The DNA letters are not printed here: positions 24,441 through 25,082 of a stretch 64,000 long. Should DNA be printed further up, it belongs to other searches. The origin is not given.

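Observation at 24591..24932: Orphan TrbC/VirB2-like pilin gene isolated between eno and the secretin cluster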

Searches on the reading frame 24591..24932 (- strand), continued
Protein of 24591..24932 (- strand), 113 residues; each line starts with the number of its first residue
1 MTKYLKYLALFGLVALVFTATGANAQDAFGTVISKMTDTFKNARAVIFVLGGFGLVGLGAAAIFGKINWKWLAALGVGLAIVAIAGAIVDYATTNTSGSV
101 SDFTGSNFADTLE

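Call 75: get_annotated_region(hit=H4, flank=15000)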
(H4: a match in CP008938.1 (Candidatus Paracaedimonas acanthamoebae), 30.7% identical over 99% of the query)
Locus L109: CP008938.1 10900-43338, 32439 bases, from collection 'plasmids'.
description: Candidatus Caedibacter acanthamoebae plasmid Plasmid_00002, complete sequence
organism: Candidatus Paracaedimonas acanthamoebae (NCBI taxid 244581)
taxonomy: Bacteria; Pseudomonadota; Alphaproteobacteria; Holosporales; Caedimonadaceae; Candidatus Paracaedimonas; Candidatus Paracaedimonas acanthamoebae
host: -; source: Acanthamoeba polyphaga HN-3; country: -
typing (MOB-suite, as given by PLSDB): mobilizable; replicon rep_cluster_1687; relaxase MOBQ
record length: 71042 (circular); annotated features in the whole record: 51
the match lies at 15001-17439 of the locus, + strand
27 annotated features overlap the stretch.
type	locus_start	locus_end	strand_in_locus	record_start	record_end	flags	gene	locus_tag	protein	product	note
CDS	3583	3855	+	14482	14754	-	-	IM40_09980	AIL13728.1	DNA-binding protein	-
CDS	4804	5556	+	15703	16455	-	-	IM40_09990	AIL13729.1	chromosome partitioning protein ParA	-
CDS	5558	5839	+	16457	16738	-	-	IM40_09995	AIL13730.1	hypothetical protein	-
CDS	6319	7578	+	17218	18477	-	-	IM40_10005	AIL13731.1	hypothetical protein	-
CDS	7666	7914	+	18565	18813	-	-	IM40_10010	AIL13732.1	hypothetical protein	-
CDS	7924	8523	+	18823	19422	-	-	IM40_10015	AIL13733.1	hypothetical protein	-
CDS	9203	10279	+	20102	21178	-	-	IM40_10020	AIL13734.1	hypothetical protein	-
CDS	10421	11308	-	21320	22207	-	-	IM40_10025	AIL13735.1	hypothetical protein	-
CDS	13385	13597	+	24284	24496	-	-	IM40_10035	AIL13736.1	hypothetical protein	-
CDS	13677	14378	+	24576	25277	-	-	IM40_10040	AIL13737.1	hypothetical protein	-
CDS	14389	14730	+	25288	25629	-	-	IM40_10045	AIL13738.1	hypothetical protein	-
CDS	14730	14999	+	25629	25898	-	-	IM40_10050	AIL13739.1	hypothetical protein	-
CDS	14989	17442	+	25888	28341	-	-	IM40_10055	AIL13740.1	hypothetical protein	-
CDS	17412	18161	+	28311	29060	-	-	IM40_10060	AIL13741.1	hypothetical protein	-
CDS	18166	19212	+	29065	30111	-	-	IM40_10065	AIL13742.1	hypothetical protein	-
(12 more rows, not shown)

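Call 77: search_protein_families(library=pfam, proteins=[L079:3320-5626:+, L106:7716-8765:+, L019:10743-11573:+, L066:10823-12124:+, L007:6271-7413:+, L007:7430-9559:+, L010:9645-10004:+, L053:7997-9592:-, L095:7942-9234:+, L010:5684-7858:-], max_evalue=0.05)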
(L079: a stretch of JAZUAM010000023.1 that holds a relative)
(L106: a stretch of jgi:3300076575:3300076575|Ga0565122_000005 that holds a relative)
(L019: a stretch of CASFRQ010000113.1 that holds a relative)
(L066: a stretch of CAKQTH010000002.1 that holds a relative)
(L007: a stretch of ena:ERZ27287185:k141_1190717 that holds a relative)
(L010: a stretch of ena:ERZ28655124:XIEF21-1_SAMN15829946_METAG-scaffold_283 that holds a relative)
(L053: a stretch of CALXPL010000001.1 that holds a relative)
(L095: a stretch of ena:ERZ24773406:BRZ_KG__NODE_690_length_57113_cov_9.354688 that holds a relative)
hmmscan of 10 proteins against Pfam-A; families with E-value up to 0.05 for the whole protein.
L079:3320-5626:+ (768 aa): 1 family
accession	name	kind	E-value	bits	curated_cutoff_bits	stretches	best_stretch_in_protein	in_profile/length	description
PF04610.19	TrbL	-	0.00051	20.3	25.9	1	466-563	94-187/215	TrbL/VirB6 plasmid conjugal transfer protein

L106:7716-8765:+ (349 aa): 2 families
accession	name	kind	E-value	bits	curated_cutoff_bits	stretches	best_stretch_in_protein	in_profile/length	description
PF04956.18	TrbC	-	0.00044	20.8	27.9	1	265-329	35-97/98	TrbC/VIRB2 pilin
PF11026.13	DUF2721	-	0.032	14.6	28.3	1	283-332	66-119/129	Protein of unknown function (DUF2721)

L019:10743-11573:+ (276 aa): 2 families
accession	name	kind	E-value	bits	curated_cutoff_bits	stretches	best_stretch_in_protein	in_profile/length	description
PF04956.18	TrbC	-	6.4e-05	23.5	27.9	1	193-257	35-97/98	TrbC/VIRB2 pilin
PF11026.13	DUF2721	-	0.0082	16.5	28.3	1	211-260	66-119/129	Protein of unknown function (DUF2721)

L066:10823-12124:+ (433 aa): 0 families

L007:6271-7413:+ (380 aa): 0 families

L007:7430-9559:+ (709 aa): 0 families

L010:9645-10004:+ (119 aa): 1 family
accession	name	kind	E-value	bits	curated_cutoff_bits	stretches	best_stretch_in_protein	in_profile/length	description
PF05931.16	AgrD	-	0.007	16.8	22.7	1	31-52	3-23/45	Staphylococcal AgrD protein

L053:7997-9592:- (531 aa): 1 family
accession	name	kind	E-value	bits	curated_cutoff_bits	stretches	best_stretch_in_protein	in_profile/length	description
PF20098.4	DUF6488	-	0.02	15.3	27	1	181-247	10-79/110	Family of unknown function (DUF6488)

L095:7942-9234:+ (430 aa): 0 families

L010:5684-7858:- (724 aa): 0 families
